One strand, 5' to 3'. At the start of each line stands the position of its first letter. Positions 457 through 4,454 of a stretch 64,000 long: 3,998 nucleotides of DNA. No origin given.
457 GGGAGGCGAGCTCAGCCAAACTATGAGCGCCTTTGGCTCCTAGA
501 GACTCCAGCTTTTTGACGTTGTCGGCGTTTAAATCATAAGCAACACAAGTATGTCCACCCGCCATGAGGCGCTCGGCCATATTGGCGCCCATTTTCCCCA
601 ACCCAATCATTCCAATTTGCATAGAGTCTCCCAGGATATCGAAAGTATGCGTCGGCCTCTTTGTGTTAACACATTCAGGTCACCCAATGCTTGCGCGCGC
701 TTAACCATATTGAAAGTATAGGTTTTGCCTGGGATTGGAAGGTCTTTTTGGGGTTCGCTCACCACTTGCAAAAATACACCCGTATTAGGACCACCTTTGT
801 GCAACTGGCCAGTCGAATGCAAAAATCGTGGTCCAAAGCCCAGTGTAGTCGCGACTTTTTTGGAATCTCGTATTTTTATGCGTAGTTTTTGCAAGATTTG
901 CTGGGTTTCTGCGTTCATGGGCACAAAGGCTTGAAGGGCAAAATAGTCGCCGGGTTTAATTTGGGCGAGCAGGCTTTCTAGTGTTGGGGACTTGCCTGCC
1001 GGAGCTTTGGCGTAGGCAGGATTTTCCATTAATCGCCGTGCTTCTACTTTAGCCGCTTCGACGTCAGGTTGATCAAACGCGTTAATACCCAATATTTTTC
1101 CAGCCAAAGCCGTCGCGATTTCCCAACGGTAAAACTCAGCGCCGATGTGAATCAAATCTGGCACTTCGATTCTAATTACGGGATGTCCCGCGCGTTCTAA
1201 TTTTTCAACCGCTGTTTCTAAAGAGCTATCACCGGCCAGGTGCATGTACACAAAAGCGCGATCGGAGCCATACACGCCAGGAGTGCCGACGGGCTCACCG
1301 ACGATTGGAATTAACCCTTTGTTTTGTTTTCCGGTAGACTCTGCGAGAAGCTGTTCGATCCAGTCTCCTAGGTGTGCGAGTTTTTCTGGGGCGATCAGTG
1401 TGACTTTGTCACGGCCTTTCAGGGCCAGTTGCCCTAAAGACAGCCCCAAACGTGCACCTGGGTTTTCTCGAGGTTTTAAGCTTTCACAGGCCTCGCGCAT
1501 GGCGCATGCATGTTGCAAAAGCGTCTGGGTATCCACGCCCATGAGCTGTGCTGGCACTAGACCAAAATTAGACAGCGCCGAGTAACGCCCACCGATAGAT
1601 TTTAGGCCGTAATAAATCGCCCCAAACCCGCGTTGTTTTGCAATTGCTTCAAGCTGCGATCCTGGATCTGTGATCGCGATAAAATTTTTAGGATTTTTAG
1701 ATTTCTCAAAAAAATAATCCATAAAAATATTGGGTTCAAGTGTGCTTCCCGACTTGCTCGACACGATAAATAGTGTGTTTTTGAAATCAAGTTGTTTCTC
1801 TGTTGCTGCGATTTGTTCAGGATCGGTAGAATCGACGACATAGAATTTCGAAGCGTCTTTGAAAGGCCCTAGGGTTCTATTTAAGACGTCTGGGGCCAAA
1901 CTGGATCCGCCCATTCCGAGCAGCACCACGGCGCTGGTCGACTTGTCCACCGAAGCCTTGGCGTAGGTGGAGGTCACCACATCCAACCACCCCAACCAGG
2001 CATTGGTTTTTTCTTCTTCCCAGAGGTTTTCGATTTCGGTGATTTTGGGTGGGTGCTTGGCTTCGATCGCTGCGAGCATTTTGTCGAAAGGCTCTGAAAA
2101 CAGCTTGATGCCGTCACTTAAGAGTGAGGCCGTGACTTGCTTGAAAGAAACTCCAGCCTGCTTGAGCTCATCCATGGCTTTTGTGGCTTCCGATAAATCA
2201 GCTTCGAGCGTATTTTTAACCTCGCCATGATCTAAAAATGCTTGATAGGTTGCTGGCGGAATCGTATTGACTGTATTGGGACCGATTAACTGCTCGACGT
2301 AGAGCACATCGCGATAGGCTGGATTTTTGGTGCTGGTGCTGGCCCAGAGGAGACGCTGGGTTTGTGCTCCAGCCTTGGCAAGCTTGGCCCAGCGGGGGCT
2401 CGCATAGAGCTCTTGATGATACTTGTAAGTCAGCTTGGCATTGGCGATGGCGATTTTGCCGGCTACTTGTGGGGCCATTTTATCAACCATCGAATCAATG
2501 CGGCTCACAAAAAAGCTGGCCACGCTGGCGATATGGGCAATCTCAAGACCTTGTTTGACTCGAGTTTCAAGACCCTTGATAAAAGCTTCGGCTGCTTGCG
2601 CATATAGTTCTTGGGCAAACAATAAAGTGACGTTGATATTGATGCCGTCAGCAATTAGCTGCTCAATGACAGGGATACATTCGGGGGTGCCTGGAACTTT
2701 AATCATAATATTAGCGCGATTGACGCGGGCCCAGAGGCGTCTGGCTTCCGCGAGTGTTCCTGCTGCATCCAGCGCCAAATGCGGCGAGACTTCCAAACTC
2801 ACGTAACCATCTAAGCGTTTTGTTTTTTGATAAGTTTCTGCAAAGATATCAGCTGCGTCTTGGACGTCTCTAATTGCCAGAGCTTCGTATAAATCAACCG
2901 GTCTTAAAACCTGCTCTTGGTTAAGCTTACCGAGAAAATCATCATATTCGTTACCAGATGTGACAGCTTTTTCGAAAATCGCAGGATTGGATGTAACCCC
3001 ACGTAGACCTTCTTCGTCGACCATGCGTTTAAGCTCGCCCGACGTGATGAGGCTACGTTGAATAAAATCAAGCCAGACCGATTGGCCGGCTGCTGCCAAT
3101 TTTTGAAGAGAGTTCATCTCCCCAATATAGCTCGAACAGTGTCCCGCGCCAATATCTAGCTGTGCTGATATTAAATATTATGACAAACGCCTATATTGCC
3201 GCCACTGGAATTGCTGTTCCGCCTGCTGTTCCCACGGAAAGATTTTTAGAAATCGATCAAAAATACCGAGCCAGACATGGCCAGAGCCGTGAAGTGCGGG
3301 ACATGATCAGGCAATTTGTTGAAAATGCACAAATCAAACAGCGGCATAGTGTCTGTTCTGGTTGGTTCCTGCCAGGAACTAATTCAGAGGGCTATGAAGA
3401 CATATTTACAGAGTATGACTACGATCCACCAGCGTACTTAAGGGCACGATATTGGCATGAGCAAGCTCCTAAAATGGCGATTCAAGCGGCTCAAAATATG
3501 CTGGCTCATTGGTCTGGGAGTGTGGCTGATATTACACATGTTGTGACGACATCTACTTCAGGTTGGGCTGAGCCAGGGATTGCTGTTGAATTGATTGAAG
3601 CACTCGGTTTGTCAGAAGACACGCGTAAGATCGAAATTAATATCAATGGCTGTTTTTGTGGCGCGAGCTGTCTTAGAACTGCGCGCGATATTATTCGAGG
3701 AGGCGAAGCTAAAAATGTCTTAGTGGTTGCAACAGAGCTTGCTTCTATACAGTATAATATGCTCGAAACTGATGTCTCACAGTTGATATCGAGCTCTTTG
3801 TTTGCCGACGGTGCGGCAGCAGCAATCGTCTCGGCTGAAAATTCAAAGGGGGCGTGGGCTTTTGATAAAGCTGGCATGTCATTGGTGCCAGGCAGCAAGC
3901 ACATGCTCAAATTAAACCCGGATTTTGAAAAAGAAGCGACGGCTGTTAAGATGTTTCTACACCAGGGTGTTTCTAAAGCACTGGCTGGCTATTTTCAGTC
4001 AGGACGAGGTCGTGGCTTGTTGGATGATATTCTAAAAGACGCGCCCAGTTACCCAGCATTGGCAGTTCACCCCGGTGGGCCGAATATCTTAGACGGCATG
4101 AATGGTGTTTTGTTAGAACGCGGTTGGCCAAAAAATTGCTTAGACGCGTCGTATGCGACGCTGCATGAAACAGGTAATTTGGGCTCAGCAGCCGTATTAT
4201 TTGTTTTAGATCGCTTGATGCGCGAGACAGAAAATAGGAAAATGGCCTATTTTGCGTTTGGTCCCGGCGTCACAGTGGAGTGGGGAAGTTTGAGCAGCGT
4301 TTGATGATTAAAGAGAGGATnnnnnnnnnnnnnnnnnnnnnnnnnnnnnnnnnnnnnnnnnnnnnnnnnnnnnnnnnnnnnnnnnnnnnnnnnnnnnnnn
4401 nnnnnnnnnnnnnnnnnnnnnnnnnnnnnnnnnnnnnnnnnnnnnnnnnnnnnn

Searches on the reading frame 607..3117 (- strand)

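Call 74: search_protein_families(library=pfam, proteins=[window:607-3117:-], max_evalue=0.00001)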
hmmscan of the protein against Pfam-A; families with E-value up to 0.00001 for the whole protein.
window:607-3117:- (836 aa): 2 families
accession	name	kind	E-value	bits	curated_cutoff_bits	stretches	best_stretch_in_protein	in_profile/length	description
PF00923.25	TAL_FSA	-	6.6e-81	272.2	27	1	14-351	1-285/285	Transaldolase/Fructose-6-phosphate aldolase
PF00342.24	PGI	-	5.2e-20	72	22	1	381-598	83-309/486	Phosphoglucose isomerase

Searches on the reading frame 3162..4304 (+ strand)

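Call 74: search_protein_families(library=pfam, proteins=[window:3162-4304:+], max_evalue=0.00001)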
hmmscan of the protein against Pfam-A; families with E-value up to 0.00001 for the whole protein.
window:3162-4304:+ (380 aa): 4 families
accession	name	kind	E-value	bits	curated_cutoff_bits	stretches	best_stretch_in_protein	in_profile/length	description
PF00195.25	Chal_sti_synt_N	-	4.7e-28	98.6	27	1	9-226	13-224/225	Chalcone and stilbene synthases, N-terminal domain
PF02797.21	Chal_sti_synt_C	-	1.3e-10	41.9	27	1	301-374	64-144/151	Chalcone and stilbene synthases, C-terminal domain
PF08545.16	ACP_syn_III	-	2.4e-09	37.4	24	1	163-230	6-68/80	3-Oxoacyl-[acyl-carrier-protein (ACP)] synthase III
PF08392.18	FAE1_CUT1_RppA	-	1.1e-08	35.3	27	1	100-229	81-209/290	FAE1/Type III polyketide synthase-like protein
